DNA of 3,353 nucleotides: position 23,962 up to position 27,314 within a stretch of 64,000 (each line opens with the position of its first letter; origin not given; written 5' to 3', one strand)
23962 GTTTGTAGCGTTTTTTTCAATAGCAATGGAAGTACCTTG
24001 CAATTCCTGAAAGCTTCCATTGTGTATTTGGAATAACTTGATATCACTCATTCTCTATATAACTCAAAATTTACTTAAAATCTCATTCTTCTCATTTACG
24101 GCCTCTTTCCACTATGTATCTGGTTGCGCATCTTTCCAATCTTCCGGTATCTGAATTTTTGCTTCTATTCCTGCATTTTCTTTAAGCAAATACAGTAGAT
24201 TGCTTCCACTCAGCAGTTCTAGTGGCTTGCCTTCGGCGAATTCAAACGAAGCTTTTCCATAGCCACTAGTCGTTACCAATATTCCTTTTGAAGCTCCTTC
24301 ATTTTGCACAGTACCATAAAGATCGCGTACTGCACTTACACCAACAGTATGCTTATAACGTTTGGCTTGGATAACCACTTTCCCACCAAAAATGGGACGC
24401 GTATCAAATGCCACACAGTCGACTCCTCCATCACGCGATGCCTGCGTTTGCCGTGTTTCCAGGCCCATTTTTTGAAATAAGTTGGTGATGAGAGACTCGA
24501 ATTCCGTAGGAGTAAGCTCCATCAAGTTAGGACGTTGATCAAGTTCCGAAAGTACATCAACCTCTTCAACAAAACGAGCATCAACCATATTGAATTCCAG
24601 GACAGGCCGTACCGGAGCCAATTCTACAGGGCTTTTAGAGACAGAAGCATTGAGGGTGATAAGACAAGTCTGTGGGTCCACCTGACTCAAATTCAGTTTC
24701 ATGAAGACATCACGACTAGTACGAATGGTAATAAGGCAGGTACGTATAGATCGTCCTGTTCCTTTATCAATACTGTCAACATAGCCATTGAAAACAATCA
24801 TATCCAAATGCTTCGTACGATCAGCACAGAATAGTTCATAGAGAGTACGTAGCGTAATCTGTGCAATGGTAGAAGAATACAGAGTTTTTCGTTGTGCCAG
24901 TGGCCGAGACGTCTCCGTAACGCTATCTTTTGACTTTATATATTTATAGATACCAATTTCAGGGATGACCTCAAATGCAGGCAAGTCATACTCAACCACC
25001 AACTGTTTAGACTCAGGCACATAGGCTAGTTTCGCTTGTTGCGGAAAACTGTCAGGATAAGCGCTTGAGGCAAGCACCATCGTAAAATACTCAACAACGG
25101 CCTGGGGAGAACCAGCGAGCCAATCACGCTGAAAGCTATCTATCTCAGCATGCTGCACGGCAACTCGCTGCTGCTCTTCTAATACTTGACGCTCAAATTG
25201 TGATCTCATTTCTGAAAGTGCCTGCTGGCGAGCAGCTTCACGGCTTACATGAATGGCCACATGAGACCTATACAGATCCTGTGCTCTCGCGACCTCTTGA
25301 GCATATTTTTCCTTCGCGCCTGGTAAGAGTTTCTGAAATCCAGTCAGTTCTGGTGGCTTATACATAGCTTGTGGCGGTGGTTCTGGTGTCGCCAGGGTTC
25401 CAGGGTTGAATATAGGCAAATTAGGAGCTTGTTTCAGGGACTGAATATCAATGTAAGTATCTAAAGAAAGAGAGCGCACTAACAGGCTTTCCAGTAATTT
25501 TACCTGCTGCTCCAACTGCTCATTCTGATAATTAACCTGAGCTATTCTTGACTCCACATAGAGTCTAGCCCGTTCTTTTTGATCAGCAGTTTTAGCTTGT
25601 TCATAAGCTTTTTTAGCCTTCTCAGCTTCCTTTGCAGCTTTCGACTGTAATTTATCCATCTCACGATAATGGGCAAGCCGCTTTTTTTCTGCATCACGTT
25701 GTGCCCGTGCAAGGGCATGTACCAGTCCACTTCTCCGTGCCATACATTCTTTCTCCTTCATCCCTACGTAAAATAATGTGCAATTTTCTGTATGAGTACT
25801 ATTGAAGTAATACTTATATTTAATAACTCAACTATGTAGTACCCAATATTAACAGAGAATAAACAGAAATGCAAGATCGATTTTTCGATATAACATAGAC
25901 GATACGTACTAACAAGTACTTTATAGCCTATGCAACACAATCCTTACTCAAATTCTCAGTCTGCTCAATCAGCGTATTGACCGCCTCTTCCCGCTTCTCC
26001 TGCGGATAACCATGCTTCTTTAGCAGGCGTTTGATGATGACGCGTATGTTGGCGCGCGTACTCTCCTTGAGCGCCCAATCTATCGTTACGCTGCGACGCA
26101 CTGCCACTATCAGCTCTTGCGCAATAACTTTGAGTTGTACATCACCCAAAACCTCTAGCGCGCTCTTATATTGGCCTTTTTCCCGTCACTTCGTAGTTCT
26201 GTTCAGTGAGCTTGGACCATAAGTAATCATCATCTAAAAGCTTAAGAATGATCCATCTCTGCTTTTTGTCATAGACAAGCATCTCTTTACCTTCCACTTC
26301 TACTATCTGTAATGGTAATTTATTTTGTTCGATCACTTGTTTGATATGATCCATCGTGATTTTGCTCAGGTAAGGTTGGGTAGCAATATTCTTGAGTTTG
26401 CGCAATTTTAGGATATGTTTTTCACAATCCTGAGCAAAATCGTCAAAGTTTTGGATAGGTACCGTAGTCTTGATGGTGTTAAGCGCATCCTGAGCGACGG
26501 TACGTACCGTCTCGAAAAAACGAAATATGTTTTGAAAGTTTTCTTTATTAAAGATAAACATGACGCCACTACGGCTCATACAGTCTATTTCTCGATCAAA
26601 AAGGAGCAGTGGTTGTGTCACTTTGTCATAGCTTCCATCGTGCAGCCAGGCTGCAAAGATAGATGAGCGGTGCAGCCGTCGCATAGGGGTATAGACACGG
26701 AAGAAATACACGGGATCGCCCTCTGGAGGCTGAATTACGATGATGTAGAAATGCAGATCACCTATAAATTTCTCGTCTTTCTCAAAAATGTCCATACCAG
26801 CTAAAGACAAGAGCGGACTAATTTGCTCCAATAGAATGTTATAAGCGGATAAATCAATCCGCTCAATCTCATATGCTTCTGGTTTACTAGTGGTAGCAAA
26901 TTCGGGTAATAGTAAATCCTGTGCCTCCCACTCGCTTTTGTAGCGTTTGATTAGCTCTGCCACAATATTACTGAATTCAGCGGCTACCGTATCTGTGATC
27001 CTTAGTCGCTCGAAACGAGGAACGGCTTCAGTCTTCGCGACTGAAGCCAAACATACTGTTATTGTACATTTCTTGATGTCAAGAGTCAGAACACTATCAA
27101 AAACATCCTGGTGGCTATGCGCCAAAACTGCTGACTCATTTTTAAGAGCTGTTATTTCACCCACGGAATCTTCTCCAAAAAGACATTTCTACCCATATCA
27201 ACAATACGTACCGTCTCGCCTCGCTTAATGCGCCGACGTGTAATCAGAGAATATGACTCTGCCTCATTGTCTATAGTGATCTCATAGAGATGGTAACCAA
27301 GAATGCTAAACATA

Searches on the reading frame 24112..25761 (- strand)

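Call 91: search_protein_families(library=pfam, proteins=[window:24112-25761:-], max_evalue=0.001)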
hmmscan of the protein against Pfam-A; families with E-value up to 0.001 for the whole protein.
window:24112-25761:- (549 aa): 2 families
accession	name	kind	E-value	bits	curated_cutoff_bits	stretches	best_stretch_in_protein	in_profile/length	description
PF04471.18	Mrr_cat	-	4.2e-31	107.9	21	1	414-525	2-114/115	Restriction endonuclease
PF22722.2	NA-iREase1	-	1.2e-10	41.7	27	1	421-509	1-88/106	NACHT-associated inactive Restriction Endonuclease 1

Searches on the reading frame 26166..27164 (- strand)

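Call 91: search_protein_families(library=pfam, proteins=[window:26166-27164:-], max_evalue=0.001)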
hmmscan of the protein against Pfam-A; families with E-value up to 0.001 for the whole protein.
window:26166-27164:- (332 aa): 1 family
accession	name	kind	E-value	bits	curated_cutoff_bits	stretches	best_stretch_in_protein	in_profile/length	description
PF16162.10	KwaB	-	9.3e-24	84.9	26.3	1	148-320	13-186/186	Kiwa protein KwaB-like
